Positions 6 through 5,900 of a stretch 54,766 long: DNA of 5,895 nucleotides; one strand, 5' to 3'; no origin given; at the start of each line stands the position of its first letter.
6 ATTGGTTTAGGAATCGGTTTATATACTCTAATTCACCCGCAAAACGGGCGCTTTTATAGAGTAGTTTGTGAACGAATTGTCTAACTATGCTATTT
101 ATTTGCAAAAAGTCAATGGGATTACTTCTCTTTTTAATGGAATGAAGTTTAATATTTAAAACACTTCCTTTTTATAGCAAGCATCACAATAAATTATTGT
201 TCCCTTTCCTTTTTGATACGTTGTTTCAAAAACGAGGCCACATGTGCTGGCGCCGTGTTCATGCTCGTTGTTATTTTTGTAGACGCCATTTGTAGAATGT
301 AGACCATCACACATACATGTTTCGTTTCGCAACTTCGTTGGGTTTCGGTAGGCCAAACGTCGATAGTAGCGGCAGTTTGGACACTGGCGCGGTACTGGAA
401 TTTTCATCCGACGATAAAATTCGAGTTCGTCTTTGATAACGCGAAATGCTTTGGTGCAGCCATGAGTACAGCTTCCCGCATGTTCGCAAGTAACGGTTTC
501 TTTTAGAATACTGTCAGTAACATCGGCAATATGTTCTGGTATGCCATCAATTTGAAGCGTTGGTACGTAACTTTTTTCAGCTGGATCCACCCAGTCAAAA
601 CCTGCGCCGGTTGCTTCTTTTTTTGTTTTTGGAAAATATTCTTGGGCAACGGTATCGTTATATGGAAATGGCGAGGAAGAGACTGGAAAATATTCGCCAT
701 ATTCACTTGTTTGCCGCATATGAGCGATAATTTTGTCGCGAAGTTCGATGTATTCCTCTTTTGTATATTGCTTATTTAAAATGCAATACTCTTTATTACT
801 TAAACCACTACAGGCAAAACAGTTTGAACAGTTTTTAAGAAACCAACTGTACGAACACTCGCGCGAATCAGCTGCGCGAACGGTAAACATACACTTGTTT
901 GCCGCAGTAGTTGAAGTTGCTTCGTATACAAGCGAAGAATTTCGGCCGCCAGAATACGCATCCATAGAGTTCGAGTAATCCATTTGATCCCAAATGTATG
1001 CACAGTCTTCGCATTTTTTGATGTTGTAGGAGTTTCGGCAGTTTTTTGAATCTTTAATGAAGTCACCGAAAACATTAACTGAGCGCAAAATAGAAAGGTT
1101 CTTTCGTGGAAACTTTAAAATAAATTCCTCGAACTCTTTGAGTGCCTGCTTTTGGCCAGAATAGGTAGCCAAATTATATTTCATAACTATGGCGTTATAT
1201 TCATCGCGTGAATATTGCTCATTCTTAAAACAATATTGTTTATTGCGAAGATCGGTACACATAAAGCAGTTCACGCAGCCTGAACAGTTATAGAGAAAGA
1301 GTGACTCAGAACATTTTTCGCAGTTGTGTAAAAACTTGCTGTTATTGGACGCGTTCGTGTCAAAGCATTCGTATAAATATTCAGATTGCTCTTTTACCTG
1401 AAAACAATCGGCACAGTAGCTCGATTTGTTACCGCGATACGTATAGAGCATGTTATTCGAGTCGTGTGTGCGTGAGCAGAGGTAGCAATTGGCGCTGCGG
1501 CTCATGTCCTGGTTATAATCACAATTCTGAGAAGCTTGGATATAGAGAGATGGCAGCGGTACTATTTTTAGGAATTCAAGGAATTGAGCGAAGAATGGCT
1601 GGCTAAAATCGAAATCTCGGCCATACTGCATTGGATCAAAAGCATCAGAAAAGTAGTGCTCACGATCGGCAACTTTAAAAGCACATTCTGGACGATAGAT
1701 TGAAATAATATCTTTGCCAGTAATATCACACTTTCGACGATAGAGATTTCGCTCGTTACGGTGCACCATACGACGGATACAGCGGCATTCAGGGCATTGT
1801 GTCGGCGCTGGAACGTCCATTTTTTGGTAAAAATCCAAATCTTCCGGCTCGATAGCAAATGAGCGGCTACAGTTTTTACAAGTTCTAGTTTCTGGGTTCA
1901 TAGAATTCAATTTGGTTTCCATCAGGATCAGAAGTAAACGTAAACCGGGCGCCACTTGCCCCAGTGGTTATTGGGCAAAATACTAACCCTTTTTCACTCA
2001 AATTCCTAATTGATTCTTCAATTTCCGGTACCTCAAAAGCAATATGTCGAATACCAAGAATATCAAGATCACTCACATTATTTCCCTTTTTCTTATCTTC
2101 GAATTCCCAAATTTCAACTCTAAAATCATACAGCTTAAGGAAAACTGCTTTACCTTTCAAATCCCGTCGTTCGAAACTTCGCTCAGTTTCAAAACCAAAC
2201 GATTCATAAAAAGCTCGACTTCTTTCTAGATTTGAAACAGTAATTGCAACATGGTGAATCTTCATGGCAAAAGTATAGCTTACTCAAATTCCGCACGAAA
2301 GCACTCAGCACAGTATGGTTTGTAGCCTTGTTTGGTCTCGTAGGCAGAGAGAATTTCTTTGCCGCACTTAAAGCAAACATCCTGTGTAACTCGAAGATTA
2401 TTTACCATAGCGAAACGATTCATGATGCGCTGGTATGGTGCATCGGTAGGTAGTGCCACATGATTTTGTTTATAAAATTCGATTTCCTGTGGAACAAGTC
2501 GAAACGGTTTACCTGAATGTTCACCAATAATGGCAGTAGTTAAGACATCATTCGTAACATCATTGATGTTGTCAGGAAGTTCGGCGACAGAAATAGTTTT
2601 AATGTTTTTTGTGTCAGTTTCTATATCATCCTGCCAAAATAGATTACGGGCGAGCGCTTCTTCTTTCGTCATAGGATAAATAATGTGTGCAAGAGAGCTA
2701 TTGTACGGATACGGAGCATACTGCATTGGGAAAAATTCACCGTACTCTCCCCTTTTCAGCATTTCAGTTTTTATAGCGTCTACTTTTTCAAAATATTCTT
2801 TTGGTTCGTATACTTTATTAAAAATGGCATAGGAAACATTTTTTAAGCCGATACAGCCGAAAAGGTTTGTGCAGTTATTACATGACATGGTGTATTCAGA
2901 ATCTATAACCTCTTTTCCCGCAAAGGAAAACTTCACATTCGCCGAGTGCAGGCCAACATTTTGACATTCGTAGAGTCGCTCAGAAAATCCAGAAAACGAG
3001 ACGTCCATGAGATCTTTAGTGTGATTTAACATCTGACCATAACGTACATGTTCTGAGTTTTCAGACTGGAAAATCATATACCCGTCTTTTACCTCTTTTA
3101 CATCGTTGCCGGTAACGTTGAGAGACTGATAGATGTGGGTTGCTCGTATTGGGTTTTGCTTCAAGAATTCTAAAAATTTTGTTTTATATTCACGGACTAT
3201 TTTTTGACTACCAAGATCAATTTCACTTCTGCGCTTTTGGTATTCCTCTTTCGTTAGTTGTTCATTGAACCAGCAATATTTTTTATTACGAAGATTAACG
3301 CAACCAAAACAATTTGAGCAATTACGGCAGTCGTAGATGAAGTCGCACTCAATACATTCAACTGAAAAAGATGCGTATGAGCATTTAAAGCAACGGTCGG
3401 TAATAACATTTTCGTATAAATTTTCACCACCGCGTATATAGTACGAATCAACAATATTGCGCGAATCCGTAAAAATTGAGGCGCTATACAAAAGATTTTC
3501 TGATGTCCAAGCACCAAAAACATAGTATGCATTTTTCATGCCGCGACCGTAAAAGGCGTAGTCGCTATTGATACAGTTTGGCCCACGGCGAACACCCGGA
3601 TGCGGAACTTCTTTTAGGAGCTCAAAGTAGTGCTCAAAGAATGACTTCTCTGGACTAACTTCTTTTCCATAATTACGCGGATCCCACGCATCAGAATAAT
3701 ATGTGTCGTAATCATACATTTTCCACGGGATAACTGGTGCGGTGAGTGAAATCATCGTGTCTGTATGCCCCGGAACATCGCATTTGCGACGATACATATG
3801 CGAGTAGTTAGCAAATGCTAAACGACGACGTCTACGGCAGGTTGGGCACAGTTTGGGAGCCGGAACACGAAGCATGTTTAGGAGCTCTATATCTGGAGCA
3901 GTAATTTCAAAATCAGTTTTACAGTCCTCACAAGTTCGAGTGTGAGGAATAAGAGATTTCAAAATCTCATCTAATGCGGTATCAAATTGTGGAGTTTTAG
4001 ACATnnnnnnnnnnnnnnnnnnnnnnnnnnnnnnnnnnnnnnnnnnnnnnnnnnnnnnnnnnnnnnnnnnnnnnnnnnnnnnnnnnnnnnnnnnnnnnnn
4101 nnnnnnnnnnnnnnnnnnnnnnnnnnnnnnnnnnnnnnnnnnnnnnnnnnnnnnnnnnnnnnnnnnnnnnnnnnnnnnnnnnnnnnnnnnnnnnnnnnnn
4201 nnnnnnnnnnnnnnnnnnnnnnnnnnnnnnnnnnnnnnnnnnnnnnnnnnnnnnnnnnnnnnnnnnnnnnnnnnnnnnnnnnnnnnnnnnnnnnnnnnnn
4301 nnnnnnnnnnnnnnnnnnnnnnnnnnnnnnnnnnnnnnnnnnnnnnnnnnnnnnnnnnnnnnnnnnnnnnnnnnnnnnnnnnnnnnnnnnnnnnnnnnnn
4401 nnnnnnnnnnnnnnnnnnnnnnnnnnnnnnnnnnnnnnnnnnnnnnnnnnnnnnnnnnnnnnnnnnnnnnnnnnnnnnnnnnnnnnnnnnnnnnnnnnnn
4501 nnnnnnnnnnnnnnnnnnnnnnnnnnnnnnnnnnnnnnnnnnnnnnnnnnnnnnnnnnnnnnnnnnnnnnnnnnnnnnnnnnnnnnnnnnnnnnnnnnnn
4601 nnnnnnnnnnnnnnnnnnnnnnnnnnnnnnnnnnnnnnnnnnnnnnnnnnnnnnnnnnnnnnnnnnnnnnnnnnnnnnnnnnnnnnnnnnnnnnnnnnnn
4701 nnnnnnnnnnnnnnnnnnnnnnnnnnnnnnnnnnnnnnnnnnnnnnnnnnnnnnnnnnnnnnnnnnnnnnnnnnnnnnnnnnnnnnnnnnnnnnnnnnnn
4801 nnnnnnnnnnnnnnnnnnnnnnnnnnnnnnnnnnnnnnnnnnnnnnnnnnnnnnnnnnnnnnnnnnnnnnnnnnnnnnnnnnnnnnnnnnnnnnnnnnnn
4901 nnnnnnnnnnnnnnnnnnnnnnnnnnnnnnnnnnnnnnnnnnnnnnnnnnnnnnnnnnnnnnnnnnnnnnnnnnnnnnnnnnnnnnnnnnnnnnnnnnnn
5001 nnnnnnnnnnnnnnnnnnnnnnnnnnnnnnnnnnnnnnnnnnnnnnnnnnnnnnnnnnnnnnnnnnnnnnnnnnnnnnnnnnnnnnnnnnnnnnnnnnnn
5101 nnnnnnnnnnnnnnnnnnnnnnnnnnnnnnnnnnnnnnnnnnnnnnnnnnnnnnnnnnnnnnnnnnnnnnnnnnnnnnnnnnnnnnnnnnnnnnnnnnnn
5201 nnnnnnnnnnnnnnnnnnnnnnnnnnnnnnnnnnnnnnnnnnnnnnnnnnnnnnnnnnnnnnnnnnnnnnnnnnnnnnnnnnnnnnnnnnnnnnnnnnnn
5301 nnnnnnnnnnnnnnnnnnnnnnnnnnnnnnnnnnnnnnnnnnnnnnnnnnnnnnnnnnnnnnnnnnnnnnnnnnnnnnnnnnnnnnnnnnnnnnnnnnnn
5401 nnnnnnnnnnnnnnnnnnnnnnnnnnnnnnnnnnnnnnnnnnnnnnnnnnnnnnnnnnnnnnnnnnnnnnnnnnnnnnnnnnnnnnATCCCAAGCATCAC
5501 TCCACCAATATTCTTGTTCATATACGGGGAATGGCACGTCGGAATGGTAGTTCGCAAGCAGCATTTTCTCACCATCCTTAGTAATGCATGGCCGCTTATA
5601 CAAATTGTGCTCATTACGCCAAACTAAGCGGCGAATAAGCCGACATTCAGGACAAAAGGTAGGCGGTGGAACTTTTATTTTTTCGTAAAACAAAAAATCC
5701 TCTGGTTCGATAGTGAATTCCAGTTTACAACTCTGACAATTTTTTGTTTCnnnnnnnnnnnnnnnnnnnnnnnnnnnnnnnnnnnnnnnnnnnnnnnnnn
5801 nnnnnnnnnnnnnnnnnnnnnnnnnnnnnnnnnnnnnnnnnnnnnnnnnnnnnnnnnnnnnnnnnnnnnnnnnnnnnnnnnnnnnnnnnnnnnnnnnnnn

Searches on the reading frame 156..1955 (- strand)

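Call 3: search_protein_families(library=pfam, proteins=[window:156-1955:-], max_evalue=1)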
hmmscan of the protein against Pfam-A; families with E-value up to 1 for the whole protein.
window:156-1955:- (599 aa): 2 families
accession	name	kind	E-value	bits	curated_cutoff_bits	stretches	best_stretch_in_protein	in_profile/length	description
PF09606.15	Med15_N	-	0.067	13.4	24.1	1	389-418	37-66/72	ARC105/Med15 mediator subunit N-terminal KIX domain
PF13913.12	zf-C2HC_2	-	0.13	12.5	27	1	22-35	1-14/25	zinc-finger of a C2HC-type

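Call 4: search_protein_families(library=ncbifam, proteins=[window:156-1955:-], max_evalue=1)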
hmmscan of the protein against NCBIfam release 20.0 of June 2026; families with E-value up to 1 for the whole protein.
window:156-1955:- (599 aa): 0 families

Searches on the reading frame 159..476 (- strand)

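Call 6: search_protein_families(library=pfam, proteins=[window:159-476:-], max_evalue=10)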
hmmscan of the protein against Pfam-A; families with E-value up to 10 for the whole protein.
seq(106 aa): 2 families
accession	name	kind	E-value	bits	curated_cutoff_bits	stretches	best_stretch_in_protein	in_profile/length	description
PF13451.12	zf_Tbcl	-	0.9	10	24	1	7-40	10-44/48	Probable treble clef domain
PF07496.21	zf-CW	-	3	8.4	27.5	1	31-57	4-30/47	CW-type Zinc Finger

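Call 7: search_protein_families(library=ncbifam, proteins=[window:159-476:-], max_evalue=10)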
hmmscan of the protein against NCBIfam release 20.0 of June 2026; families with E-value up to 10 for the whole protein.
seq(106 aa): 0 families

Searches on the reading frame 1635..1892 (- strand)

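Call 6: search_protein_families(library=pfam, proteins=[window:1635-1892:-], max_evalue=10)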
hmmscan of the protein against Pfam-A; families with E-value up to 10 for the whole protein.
seq(86 aa): 7 families
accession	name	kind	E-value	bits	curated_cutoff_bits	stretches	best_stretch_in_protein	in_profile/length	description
PF13451.12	zf_Tbcl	-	0.00083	19.7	24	1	2-41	4-44/48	Probable treble clef domain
PF13913.12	zf-C2HC_2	-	0.011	15.9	27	1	1-14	1-14/25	zinc-finger of a C2HC-type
PF09723.15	Zn_ribbon_8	-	0.084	13.3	34.4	1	5-40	8-38/41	Zinc ribbon domain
PF15777.11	Anti-TRAP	-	0.14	12.6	32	1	4-37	12-37/59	Tryptophan RNA-binding attenuator protein inhibitory protein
PF03803.21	Scramblase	-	0.19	11.5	25.4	1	35-70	61-96/221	Scramblase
PF25214.1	HVO_B0008_N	-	1.1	9.6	27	1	32-62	3-34/38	HVO_B0008 N-terminal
PF24331.1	Phage_zn_bind_7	-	1.3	9.4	27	1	26-39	6-20/28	Mycobacterial phage zinc binding domain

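Call 7: search_protein_families(library=ncbifam, proteins=[window:1635-1892:-], max_evalue=10)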
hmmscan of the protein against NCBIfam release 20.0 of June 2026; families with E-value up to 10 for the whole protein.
seq(86 aa): 2 families
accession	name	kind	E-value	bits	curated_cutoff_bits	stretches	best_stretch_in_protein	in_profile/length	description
TIGR02098.1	MJ0042_CXXC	domain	0.061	13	20.9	1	4-19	4-19/38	MJ0042-type zinc finger domain-containing protein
TIGR02605.1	CxxC_CxxC_SSSS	subfamily_domain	0.16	12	31.3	1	19-44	15-42/52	FmdB family zinc ribbon protein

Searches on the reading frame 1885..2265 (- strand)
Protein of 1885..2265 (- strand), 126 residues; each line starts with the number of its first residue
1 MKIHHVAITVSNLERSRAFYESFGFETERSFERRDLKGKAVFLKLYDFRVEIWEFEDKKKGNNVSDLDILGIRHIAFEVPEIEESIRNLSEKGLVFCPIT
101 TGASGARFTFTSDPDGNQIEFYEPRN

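Call 31: search_protein_families(library=pfam, proteins=[window:1885-2265:-], max_evalue=0.001)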
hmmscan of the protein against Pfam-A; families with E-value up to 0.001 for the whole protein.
window:1885-2265:- (126 aa): 4 families
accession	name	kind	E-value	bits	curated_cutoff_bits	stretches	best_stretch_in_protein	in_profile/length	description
PF00903.31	Glyoxalase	-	7e-15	55.9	20.6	1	2-121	1-121/121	Glyoxalase/Bleomycin resistance protein/Dioxygenase superfamily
PF13669.12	Glyoxalase_4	-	1.9e-10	41.4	27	1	4-110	1-109/109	Glyoxalase/Bleomycin resistance protein/Dioxygenase superfamily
PF22677.2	Ble-like_N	-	0.00025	21.2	24.5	1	3-29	2-29/41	Bleomycin resistance protein-like N-terminal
PF13468.12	Glyoxalase_3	-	0.00046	20.7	25.1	1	3-115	1-122/176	Glyoxalase-like domain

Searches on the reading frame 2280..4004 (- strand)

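Call 3: search_protein_families(library=pfam, proteins=[window:2280-4004:-], max_evalue=1)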
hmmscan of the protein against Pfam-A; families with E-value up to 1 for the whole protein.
window:2280-4004:- (574 aa): 1 family
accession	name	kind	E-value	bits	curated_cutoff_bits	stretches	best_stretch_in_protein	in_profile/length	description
PF22813.1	TcaA_2nd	-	0.027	15.3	26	1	246-318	8-82/103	TcaA protein second domain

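Call 4: search_protein_families(library=ncbifam, proteins=[window:2280-4004:-], max_evalue=1)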
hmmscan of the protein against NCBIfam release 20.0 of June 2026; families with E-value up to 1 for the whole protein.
window:2280-4004:- (574 aa): 0 families

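Call 61: search_protein_families(library=padloc, proteins=[window:2280-4004:-], max_evalue=0.01)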
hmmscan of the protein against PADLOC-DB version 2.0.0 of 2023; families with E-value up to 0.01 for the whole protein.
window:2280-4004:- (574 aa): 0 families

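Call 62: search_protein_families(library=phrogs, proteins=[window:2280-4004:-], max_evalue=0.01)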
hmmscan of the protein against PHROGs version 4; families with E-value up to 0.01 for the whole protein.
window:2280-4004:- (574 aa): 0 families

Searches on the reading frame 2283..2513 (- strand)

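Call 6: search_protein_families(library=pfam, proteins=[window:2283-2513:-], max_evalue=10)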
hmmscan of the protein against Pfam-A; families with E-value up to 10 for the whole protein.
seq(77 aa): 7 families
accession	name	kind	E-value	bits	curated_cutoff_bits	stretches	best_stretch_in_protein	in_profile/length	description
PF01258.23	zf-dskA_traR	-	0.0046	17.4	24.9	1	47-74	6-33/36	Prokaryotic dksA/traR C4-type zinc finger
PF00412.28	LIM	-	0.025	15.3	22.9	1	46-75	28-57/58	LIM domain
PF07405.16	DUF1506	-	0.057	14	25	1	8-46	22-60/127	Protein of unknown function (DUF1506)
PF04981.18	NMD3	-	0.06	13.3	24.9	1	47-76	1-24/243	NMD3 family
PF10590.14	PNP_phzG_C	-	0.082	13.3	27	1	4-16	4-16/42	Pyridoxine 5'-phosphate oxidase C-terminal dimerisation region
PF23477.1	zf_Tbcl_2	-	0.082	13.1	27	1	45-74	6-35/37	Probable treble clef zinc finger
PF24445.1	DUF7564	-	0.18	12.7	32.2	1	43-72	4-30/76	Family of unknown function (DUF7564)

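Call 7: search_protein_families(library=ncbifam, proteins=[window:2283-2513:-], max_evalue=10)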
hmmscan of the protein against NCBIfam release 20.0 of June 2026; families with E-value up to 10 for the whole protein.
seq(77 aa): 2 families
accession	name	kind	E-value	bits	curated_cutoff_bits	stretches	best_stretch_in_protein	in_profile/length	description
NF049972.1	CRISPR_Cas12f2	exception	0.035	12.9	450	1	37-76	51-90/524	type V CRISPR-associated effector Cas12f2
TIGR04272.1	cxxc_cxxc_Mbark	domain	0.34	10.7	36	1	44-74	5-35/37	CxxC-x17-CxxC domain-containing protein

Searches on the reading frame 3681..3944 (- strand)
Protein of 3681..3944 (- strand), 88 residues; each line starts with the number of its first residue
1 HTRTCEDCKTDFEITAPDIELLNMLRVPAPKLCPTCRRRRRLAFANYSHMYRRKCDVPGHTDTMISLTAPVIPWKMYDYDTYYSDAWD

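Call 6: search_protein_families(library=pfam, proteins=[window:3681-3944:-], max_evalue=10)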
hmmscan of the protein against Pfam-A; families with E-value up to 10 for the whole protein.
seq(88 aa): 6 families
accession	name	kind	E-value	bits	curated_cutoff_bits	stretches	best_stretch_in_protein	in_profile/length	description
PF09723.15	Zn_ribbon_8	-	0.0017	18.8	34.4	1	5-38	8-34/41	Zinc ribbon domain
PF13451.12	zf_Tbcl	-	0.021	15.2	24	1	2-41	4-44/48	Probable treble clef domain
PF24485.1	zf-C2H2_DHX34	-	0.049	14.1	27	1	5-19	4-18/25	DHX34-like, C2H2-type zinc finger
PF23550.1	zf_Tbcl_Rhp7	-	0.47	10.5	27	1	3-16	5-18/39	DNA repair protein rhp7 treble clef domain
PF13719.11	Zn_ribbon_5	-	0.61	10.3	29.3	1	5-14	5-14/37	zinc-ribbon domain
PF25214.1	HVO_B0008_N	-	1.4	9.3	27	0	33-60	4-32/38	HVO_B0008 N-terminal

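Call 7: search_protein_families(library=ncbifam, proteins=[window:3681-3944:-], max_evalue=10)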
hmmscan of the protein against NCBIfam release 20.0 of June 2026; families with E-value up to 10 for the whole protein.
seq(88 aa): 2 families
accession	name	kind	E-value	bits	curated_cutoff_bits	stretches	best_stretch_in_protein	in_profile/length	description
TIGR02605.1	CxxC_CxxC_SSSS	subfamily_domain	0.1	12.7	31.3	1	5-38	8-34/52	FmdB family zinc ribbon protein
NF052237.1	biotin_BsaP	equivalog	2.9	8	39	1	22-39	18-35/53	biotin synthase auxiliary protein BsaP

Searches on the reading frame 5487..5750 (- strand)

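Call 6: search_protein_families(library=pfam, proteins=[window:5487-5750:-], max_evalue=10)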
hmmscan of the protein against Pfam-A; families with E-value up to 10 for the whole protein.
seq(88 aa): 2 families
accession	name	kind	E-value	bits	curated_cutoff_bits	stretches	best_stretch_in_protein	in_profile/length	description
PF13451.12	zf_Tbcl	-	0.0033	17.8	24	1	2-39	4-42/48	Probable treble clef domain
PF09723.15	Zn_ribbon_8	-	0.14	12.7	34.4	1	5-41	8-39/41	Zinc ribbon domain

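Call 7: search_protein_families(library=ncbifam, proteins=[window:5487-5750:-], max_evalue=10)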
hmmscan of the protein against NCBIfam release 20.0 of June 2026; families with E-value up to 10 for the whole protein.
seq(88 aa): 1 family
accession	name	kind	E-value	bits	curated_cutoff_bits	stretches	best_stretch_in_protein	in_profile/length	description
NF052237.1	biotin_BsaP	equivalog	0.14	12.1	39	1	23-43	19-37/53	biotin synthase auxiliary protein BsaP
